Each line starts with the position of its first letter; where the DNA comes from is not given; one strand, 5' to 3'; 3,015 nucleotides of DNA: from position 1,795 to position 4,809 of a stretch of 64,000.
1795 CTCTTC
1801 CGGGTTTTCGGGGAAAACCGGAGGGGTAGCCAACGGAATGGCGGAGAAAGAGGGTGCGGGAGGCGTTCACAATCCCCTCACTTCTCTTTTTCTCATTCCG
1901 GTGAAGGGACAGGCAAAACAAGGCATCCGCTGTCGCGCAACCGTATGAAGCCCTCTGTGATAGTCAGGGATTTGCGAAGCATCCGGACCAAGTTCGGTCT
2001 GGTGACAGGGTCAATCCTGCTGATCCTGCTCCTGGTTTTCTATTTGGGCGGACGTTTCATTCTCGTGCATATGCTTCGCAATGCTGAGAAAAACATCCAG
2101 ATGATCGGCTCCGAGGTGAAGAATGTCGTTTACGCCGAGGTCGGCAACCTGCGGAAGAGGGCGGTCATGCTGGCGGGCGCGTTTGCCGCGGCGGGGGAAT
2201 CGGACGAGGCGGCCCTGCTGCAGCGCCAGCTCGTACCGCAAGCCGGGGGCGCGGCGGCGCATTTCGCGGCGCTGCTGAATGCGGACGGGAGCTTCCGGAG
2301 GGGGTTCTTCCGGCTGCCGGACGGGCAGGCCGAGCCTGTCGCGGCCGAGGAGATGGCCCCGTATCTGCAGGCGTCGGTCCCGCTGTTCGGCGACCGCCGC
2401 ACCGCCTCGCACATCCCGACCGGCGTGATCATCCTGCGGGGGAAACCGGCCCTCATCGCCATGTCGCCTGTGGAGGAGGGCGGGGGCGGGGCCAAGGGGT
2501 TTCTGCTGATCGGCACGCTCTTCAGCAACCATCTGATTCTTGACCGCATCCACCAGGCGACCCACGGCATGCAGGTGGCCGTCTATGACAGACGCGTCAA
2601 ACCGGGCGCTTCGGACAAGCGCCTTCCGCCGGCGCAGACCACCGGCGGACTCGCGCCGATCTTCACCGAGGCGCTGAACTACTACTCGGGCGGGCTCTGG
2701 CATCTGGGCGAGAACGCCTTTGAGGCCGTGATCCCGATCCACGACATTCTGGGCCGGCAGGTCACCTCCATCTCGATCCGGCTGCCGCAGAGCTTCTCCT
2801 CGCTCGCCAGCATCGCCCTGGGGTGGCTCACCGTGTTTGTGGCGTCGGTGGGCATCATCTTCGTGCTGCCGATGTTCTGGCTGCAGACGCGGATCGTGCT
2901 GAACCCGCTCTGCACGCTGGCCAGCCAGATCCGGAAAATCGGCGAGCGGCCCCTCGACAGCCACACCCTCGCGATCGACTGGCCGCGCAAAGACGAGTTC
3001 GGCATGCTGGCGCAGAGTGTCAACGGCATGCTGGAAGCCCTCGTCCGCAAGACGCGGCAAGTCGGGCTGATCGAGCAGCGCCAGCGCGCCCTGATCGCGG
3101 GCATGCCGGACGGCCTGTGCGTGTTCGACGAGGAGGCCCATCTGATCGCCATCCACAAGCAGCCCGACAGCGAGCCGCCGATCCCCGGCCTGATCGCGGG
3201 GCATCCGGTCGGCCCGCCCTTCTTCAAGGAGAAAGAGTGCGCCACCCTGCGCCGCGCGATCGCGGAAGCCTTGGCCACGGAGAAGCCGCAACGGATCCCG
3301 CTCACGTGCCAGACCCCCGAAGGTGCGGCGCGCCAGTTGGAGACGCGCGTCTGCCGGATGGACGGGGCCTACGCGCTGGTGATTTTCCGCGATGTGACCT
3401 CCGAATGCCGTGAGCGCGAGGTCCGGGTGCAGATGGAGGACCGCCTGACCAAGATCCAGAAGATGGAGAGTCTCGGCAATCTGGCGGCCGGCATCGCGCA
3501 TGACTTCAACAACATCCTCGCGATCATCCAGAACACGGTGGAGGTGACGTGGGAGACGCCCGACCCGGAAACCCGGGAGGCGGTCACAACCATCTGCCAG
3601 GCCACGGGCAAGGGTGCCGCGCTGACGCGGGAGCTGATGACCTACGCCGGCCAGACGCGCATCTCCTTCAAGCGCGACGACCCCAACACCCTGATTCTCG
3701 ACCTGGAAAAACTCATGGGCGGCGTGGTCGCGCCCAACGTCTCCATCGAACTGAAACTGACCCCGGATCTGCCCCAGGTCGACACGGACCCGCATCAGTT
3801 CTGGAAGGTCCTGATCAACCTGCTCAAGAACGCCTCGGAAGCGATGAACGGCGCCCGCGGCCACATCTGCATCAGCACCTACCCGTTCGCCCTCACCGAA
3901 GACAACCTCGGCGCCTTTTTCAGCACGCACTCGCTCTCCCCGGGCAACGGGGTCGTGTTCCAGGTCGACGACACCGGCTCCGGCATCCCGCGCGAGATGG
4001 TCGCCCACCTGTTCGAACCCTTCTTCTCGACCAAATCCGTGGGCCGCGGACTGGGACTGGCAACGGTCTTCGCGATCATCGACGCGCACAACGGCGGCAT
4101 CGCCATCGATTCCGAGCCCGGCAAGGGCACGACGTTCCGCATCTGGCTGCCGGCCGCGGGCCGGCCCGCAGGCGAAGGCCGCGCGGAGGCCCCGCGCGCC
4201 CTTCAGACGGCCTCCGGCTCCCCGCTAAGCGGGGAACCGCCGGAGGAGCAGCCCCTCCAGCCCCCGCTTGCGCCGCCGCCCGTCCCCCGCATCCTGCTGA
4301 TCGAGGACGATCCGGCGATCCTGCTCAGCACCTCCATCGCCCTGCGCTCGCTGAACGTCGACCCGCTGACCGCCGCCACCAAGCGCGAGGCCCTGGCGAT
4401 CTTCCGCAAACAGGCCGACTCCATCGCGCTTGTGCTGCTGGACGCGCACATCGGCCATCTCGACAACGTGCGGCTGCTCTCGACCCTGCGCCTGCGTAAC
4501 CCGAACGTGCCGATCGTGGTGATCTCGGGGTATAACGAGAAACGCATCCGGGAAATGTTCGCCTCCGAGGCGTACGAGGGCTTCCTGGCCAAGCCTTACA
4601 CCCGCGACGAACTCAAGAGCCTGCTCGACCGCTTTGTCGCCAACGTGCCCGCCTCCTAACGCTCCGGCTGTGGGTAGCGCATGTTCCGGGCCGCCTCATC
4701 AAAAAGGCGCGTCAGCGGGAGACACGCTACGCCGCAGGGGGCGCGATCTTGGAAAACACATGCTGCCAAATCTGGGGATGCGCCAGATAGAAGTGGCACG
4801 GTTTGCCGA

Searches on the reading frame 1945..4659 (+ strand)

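Call 9: search_protein_families(library=pfam, proteins=[window:1945-4659:+], max_evalue=0.001)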
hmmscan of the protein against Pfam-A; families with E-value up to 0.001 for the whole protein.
window:1945-4659:+ (904 aa): 5 families
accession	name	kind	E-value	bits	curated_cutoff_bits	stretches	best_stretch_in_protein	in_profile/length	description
PF02518.31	HATPase_c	-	2.9e-21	76.4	26.4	1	615-737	2-109/111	Histidine kinase-, DNA gyrase B-, and HSP90-like ATPase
PF00072.30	Response_reg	-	1.3e-13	51.5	30.2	1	783-894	1-110/111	Response regulator receiver domain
PF00672.30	HAMP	-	1.2e-06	29.1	25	1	315-367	3-52/53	HAMP domain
PF00512.31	HisKA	-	6.4e-06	26.6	26.9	1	510-568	2-61/66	His Kinase A (phospho-acceptor) domain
PF08448.16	PAS_4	-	0.00012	22.8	23.1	1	387-486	4-107/110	PAS fold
